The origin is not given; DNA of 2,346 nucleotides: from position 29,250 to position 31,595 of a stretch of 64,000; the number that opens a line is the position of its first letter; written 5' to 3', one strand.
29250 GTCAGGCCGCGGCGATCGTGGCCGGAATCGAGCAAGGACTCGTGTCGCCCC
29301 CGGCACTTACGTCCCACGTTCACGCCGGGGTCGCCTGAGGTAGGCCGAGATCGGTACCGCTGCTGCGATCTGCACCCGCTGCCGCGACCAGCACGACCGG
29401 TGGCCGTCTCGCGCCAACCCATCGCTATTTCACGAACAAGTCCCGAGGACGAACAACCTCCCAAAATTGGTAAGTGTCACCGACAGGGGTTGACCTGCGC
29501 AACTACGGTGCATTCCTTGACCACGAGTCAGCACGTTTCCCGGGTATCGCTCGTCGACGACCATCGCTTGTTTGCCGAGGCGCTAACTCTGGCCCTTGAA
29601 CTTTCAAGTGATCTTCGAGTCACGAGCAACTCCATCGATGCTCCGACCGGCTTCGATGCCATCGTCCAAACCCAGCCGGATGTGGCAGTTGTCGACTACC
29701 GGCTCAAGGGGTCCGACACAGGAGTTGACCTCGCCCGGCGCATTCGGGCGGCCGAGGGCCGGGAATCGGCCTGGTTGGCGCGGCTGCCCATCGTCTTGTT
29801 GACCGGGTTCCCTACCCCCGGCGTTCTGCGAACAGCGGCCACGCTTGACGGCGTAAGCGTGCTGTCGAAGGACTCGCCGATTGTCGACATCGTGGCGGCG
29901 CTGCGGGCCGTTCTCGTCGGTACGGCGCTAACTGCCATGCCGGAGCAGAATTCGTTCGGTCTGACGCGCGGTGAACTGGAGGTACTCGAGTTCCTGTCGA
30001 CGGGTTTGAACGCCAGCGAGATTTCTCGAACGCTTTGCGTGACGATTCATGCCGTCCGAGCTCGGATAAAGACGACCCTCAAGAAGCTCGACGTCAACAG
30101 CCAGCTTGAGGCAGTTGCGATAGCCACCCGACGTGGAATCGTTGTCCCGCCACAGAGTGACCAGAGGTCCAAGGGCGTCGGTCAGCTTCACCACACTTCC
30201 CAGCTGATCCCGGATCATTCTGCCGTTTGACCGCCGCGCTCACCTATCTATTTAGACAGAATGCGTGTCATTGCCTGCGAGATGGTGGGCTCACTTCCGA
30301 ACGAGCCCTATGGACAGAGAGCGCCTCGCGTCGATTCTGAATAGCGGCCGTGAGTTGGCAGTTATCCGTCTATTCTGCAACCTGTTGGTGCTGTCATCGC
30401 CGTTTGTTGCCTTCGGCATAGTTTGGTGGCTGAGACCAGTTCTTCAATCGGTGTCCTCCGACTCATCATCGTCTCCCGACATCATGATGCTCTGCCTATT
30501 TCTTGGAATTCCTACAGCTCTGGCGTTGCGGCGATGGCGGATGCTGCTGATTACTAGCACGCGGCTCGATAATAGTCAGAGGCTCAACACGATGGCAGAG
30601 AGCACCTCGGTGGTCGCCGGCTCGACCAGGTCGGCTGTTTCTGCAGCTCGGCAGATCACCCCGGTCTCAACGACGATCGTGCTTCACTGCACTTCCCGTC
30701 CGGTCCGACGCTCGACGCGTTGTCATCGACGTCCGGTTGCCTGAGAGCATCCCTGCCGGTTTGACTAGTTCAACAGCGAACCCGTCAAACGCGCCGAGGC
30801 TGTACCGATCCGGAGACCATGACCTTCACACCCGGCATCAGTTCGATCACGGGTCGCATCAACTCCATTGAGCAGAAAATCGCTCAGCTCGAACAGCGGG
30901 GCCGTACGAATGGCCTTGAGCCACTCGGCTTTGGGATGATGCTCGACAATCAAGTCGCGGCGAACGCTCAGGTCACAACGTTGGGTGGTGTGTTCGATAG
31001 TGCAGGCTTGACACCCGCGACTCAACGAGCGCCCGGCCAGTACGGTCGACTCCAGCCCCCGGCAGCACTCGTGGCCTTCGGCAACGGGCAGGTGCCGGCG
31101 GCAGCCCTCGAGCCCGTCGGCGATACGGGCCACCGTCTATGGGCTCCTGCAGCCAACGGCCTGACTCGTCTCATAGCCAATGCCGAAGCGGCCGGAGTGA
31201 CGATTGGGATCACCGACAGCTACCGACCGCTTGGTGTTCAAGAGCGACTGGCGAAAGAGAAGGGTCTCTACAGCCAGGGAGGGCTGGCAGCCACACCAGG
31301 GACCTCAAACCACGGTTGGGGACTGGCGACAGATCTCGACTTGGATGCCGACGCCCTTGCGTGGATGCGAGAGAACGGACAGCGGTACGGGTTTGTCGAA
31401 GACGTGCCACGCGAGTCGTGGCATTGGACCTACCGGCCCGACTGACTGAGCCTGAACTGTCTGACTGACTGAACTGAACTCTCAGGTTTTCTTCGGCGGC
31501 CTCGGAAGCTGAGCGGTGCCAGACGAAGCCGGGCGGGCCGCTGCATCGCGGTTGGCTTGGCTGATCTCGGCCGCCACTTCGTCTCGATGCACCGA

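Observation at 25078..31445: Regulatory/EPS islet: soluble kinase, receiver-only RR, GT2 synthase, small protein and two LuxR regulators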

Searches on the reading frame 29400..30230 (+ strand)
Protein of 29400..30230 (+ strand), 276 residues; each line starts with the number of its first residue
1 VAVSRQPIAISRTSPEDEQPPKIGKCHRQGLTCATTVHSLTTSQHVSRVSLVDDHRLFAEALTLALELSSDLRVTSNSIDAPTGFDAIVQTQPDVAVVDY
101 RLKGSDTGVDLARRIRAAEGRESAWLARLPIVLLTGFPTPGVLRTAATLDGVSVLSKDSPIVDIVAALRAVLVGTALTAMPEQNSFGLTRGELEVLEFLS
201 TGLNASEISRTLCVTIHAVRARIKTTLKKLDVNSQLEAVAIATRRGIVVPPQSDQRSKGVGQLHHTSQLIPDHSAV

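Call 3: search_protein_families(library=pfam, proteins=[window:29400-30230:+], max_evalue=0.01)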
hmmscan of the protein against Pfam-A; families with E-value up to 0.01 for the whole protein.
window:29400-30230:+ (276 aa): 2 families
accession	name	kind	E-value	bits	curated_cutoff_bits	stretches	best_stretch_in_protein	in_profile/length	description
PF00072.30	Response_reg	-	3.4e-10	40.5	30.2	1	49-168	1-110/111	Response regulator receiver domain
PF00196.25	GerE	-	9.7e-07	28.8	23.5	1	188-242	3-57/57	Bacterial regulatory proteins, luxR family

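Call 4: search_protein_families(library=ncbifam, proteins=[window:29400-30230:+], max_evalue=0.01)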
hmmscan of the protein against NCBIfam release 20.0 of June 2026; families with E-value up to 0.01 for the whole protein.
window:29400-30230:+ (276 aa): 32 families (the best 25 are shown)
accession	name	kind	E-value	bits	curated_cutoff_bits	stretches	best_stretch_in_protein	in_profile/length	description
NF047785.1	respo_reg_MadR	equivalog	2e-16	60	300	1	48-248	2-209/209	MadR family response regulator transcription factor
NF007935.0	PRK10651.1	equivalog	3.3e-14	52.6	250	2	179-242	147-210/216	two-component system response regulator NarL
NF052445.1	RespRegMctR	equivalog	2.1e-11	43.6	300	1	48-246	3-203/205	two-component system response regulator MctR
NF011896.0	PRK15369.1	equivalog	2.9e-10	40.1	242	1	47-247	4-209/211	two component system response regulator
NF007708.0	PRK10403.1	equivalog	5.5e-10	39.1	343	2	188-240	154-206/215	nitrate/nitrite response regulator protein NarP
TIGR03020.2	EpsA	equivalog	8.5e-07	28.9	170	1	179-242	181-245/247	XrtB/PEP-CTERM-associated transcriptional regulator EpsA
NF033791.1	ActR_PrrA_rreg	equivalog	2.1e-06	27.8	250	1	50-187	5-129/173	ActR/PrrA/RegA family redox response regulator transcription factor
NF041733.1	resp_reg_CseB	equivalog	7.2e-06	25.5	350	1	48-119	2-70/228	two-component system response regulator CseB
NF041232.1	BagY_FevT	exception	7.9e-06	25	700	1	185-239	294-348/367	LuxR family transcriptional regulator BagY/FevT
TIGR03541.1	reg_near_HchA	equivalog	1.7e-05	24.4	215.6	1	177-246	161-230/232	PA1136 family autoinducer-binding transcriptional regulator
NF007018.1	PRK09483.1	equivalog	1.9e-05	24.4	280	1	49-248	4-209/217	UvrY/SirA/GacA family response regulator transcription factor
NF007403.0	PRK09935.1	equivalog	2.5e-05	24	271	0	183-243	145-205/210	fimbria biosynthesis transcriptional regulator FimZ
NF041832.1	near_NosP_CTERM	subfamily_domain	4.8e-05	22.6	400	1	37-157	242-355/370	NahK/ErcS family hybrid sensor histidine kinase/response regulator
NF008098.0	PRK10840.1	equivalog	5.8e-05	22.7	235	1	49-236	6-199/216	response regulator transcription factor RcsB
NF007419.0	PRK09958.1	equivalog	5.9e-05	22.7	251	0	51-117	5-69/204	acid-sensing system DNA-binding response regulator EvgA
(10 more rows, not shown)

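Call 102: find_homologous_proteins(query=window:29508-30230:+, max_evalue=1e-25)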
Query window:29508-30230:+ (240 aa): 17 proteins with E <= 1e-25 among 3430 candidates.
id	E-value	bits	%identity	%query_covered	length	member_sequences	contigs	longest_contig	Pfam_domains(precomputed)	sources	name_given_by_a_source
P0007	1.0e-144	497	100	100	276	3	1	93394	PF00196.26,PF00072.31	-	-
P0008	1.2e-57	213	54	87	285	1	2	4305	PF00196.26,PF00072.31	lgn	-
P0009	5.2e-53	198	50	87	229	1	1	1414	PF00196.26,PF00072.31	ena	-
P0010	1.9e-52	196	50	87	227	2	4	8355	PF00196.26,PF00072.31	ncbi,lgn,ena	-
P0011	5.8e-51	191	50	87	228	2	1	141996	PF00196.26,PF00072.31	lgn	-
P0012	4.8e-50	188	50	87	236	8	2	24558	PF00196.26,PF00072.31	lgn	-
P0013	3.7e-48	182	44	94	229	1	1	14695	PF00196.26,PF00072.31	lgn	-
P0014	9.8e-48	180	50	86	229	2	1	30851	PF00196.26,PF00072.31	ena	-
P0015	1.9e-47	179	48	87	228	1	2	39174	PF00196.26,PF00072.31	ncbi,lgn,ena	-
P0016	8.6e-47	177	47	89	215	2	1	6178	PF00196.26,PF04545.23,PF00072.31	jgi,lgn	-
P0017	3.4e-44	169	48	85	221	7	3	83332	PF00196.26,PF00072.31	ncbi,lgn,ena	-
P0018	1.7e-42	163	47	84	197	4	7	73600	PF13384.13,PF00196.26,PF00072.31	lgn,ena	-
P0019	1.1e-38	151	45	85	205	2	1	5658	PF00196.26,PF00072.31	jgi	-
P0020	1.5e-38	150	44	86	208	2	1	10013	PF00196.26,PF00072.31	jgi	-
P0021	1.7e-38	150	45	84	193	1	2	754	PF00196.26,PF00072.31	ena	-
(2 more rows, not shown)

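Call 103: find_encoding_contigs(protein=P0011, flank=10000, max_places=2)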
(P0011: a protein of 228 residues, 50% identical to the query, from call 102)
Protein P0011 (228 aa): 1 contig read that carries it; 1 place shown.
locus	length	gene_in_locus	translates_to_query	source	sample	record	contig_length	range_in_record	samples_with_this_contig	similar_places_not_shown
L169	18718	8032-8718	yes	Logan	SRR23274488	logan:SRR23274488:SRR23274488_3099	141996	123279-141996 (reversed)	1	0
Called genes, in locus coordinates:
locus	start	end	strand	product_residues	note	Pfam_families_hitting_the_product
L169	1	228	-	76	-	?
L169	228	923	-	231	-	PF01144:CoA_trans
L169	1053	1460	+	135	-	PF05425:CopD (weak)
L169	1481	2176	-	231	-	PF01553:Acyltransferase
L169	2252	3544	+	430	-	PF01053:Cys_Met_Meta_PP, PF01041:DegT_DnrJ_EryC1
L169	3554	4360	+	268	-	PF00561:Abhydrolase_1, PF12146:Hydrolase_4, PF12697:Abhydrolase_6, PF00975:Thioesterase (weak)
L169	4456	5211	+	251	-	PF00809:Pterin_bind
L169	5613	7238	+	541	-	PF00128:Alpha-amylase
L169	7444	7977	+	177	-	PF00072:Response_reg, PF00196:GerE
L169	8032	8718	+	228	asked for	PF00072:Response_reg, PF00196:GerE (weak)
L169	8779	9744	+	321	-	PF00561:Abhydrolase_1, PF12146:Hydrolase_4, PF12697:Abhydrolase_6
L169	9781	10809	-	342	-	PF14226:DIOX_N, PF03171:2OG-FeII_Oxy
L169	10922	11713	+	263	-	PF00106:adh_short, PF08659:KR, PF13561:adh_short_C2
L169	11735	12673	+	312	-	PF19300:BPD_transp_1_N, PF00528:BPD_transp_1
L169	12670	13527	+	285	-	PF00528:BPD_transp_1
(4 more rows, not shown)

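Call 104: find_encoding_contigs(protein=P0012, flank=10000, max_places=2)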
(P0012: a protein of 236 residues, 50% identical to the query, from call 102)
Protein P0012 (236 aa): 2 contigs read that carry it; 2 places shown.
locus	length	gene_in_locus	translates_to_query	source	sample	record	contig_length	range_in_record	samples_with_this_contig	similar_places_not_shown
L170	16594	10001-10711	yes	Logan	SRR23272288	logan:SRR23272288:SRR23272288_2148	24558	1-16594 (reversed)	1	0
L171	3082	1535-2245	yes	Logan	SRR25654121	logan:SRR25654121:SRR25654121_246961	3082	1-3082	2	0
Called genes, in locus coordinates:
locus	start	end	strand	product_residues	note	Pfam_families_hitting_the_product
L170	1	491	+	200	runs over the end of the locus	-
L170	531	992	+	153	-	PF01575:MaoC_dehydratas, PF13452:FAS1_DH_region (weak)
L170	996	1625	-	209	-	PF01144:CoA_trans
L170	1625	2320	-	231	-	PF01144:CoA_trans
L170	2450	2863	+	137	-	-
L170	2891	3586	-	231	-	PF01553:Acyltransferase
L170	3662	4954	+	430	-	PF01053:Cys_Met_Meta_PP, PF01041:DegT_DnrJ_EryC1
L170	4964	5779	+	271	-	PF00561:Abhydrolase_1, PF12146:Hydrolase_4, PF12697:Abhydrolase_6, PF00975:Thioesterase (weak), PF03959:FSH1 (faint)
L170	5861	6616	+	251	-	PF00809:Pterin_bind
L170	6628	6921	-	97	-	PF03992:ABM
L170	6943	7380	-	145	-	PF00383:dCMP_cyt_deam_1, PF14437:MafB19-deam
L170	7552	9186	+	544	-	PF00128:Alpha-amylase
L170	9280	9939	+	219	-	PF00072:Response_reg, PF00196:GerE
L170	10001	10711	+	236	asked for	PF00072:Response_reg, PF00196:GerE (weak)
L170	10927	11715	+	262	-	-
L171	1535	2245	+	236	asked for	PF00072:Response_reg, PF00196:GerE (weak)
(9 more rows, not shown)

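Call 105: find_encoding_contigs(protein=P0014, flank=10000, max_places=2)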
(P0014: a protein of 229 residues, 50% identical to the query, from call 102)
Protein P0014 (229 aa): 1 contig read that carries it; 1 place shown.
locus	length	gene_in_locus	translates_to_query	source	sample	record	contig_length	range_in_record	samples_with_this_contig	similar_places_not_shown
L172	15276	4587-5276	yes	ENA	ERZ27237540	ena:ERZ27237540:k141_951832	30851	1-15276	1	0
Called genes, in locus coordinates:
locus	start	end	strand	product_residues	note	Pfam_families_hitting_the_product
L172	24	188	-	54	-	-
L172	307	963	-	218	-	PF01144:CoA_trans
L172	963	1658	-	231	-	PF01144:CoA_trans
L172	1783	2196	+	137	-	PF05425:CopD (weak)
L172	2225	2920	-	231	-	PF01553:Acyltransferase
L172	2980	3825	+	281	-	PF00809:Pterin_bind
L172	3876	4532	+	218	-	PF00072:Response_reg, PF00196:GerE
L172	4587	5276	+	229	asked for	PF00072:Response_reg, PF00196:GerE (weak)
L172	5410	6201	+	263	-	PF00106:adh_short, PF08659:KR, PF13561:adh_short_C2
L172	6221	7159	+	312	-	PF19300:BPD_transp_1_N, PF00528:BPD_transp_1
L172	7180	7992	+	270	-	PF00528:BPD_transp_1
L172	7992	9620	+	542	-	PF00005:ABC_tran, PF02463:SMC_N (faint), PF08352:oligo_HPY (faint), PF00005:ABC_tran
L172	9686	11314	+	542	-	PF00496:SBP_bac_5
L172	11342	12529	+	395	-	PF01546:Peptidase_M20, PF07687:M20_dimer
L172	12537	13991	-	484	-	PF00171:Aldedh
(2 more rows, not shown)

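Call 106: find_encoding_contigs(protein=P0008, flank=10000, max_places=2)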
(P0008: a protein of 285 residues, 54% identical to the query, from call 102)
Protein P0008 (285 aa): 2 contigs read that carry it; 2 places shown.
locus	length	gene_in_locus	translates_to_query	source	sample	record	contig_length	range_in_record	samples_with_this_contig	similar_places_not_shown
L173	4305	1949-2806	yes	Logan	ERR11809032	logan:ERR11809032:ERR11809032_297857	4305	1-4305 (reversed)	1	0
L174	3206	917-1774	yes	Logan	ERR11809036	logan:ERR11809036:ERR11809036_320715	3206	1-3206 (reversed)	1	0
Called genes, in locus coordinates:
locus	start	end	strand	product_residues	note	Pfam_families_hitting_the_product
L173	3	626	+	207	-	?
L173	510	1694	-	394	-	PF02397:Bac_transf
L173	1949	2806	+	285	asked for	PF00072:Response_reg, PF00196:GerE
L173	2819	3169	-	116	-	PF01627:Hpt (weak)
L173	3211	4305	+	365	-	?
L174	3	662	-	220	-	?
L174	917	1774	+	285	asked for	PF00072:Response_reg, PF00196:GerE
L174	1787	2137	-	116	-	PF01627:Hpt (weak)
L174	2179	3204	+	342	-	?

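Call 107: find_encoding_contigs(protein=P0015, flank=10000, max_places=2)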
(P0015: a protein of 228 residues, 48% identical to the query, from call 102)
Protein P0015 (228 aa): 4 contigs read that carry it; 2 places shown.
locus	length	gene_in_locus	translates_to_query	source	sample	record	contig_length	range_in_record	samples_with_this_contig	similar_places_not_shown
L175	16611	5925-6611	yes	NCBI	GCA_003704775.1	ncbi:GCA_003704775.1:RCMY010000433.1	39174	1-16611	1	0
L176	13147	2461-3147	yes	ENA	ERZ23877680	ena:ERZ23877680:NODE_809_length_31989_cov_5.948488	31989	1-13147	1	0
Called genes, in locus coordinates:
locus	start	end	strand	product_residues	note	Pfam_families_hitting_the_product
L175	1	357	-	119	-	?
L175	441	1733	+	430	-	PF01053:Cys_Met_Meta_PP, PF01041:DegT_DnrJ_EryC1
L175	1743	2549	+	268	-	PF00561:Abhydrolase_1, PF12146:Hydrolase_4, PF12697:Abhydrolase_6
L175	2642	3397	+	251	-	PF00809:Pterin_bind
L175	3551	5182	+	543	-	PF00128:Alpha-amylase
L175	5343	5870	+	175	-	PF00072:Response_reg, PF00196:GerE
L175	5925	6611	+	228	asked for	PF00072:Response_reg, PF00196:GerE (weak)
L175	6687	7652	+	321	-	PF00561:Abhydrolase_1, PF12146:Hydrolase_4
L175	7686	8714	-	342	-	PF14226:DIOX_N, PF03171:2OG-FeII_Oxy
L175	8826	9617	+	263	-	PF00106:adh_short, PF08659:KR, PF13561:adh_short_C2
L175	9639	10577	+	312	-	PF19300:BPD_transp_1_N, PF00528:BPD_transp_1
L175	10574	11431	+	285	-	PF00528:BPD_transp_1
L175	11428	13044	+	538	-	PF02463:SMC_N (faint), PF00005:ABC_tran, PF13401:AAA_22 (faint), PF08352:oligo_HPY (faint), PF00005:ABC_tran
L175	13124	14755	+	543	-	PF00496:SBP_bac_5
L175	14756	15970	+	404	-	PF01546:Peptidase_M20, PF07687:M20_dimer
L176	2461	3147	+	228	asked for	PF00072:Response_reg, PF00196:GerE (weak)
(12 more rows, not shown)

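Call 108: find_encoding_contigs(protein=P0013, flank=10000, max_places=2)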
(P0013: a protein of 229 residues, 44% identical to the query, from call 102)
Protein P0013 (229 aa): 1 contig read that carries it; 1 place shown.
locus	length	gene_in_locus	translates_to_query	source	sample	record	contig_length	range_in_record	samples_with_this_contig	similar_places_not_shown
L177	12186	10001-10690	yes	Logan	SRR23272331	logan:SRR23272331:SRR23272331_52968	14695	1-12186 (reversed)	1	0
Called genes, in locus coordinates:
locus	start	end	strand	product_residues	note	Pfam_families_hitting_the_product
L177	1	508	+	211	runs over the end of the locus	-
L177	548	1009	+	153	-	PF01575:MaoC_dehydratas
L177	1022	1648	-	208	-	PF01144:CoA_trans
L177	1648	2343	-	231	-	PF01144:CoA_trans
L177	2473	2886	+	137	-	PF05425:CopD (weak)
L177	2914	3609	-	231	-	PF01553:Acyltransferase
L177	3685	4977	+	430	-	PF01053:Cys_Met_Meta_PP, PF01041:DegT_DnrJ_EryC1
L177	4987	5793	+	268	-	PF00561:Abhydrolase_1, PF12146:Hydrolase_4, PF12697:Abhydrolase_6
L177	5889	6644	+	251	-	PF00809:Pterin_bind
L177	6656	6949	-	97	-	PF03992:ABM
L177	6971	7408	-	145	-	PF00383:dCMP_cyt_deam_1, PF14437:MafB19-deam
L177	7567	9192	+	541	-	PF00128:Alpha-amylase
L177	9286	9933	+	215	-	PF00072:Response_reg, PF00196:GerE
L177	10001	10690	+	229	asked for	PF00072:Response_reg, PF00196:GerE (weak)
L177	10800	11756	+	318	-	PF00561:Abhydrolase_1, PF12146:Hydrolase_4, PF12697:Abhydrolase_6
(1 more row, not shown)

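Call 115: search_protein_families(library=pfam, proteins=[L173:510-1694:-, L173:2819-3169:-], max_evalue=0.01)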
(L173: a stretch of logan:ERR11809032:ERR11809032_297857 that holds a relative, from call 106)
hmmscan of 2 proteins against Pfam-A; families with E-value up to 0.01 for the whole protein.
L173:510-1694:- (394 aa): 1 family
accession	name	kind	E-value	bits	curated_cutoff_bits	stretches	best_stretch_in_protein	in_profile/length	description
PF02397.22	Bac_transf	-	3.1e-62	209.7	27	1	152-339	1-178/179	Bacterial sugar transferase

L173:2819-3169:- (116 aa): 1 family
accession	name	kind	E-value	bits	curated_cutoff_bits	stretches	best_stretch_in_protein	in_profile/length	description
PF01627.28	Hpt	-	1.1e-05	26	24.6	1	23-106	6-77/84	Hpt domain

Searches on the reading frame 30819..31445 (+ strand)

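Call 3: search_protein_families(library=pfam, proteins=[window:30819-31445:+], max_evalue=0.01)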
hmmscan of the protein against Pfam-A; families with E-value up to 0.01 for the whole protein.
window:30819-31445:+ (208 aa): 1 family
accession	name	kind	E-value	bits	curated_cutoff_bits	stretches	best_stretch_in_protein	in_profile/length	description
PF02557.22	VanY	-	1.4e-11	44.7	25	1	106-207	3-131/132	D-alanyl-D-alanine carboxypeptidase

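Call 4: search_protein_families(library=ncbifam, proteins=[window:30819-31445:+], max_evalue=0.01)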
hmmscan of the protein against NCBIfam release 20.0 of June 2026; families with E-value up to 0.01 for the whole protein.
window:30819-31445:+ (208 aa): 5 families
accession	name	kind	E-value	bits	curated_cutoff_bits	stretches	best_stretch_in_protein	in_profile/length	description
NF000086.1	vanY_far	exception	1.8e-05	24.6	250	1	124-208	84-172/196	D,D-peptidase/D,D-carboxypeptidase VanY-N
NF007557.0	PRK10178.1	equivalog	2.1e-05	24.3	176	1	107-176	42-109/188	D-alanyl-D-alanine dipeptidase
NF000473.1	vanY_BG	exception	0.00022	20.7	400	1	157-199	192-235/274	VanY-B/VanY-G family D-Ala-D-Ala carboxypeptidase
NF000380.1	vanXY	equivalog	0.0014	18.3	250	1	111-179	36-107/179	D,D-carboxypeptidase/D,D-dipeptidase VanXY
NF000472.1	vanY_AFMPt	exception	0.0042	16.3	425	1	112-199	103-193/283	VanY-A/VanY-F/VanY-M family D-Ala-D-Ala carboxypeptidase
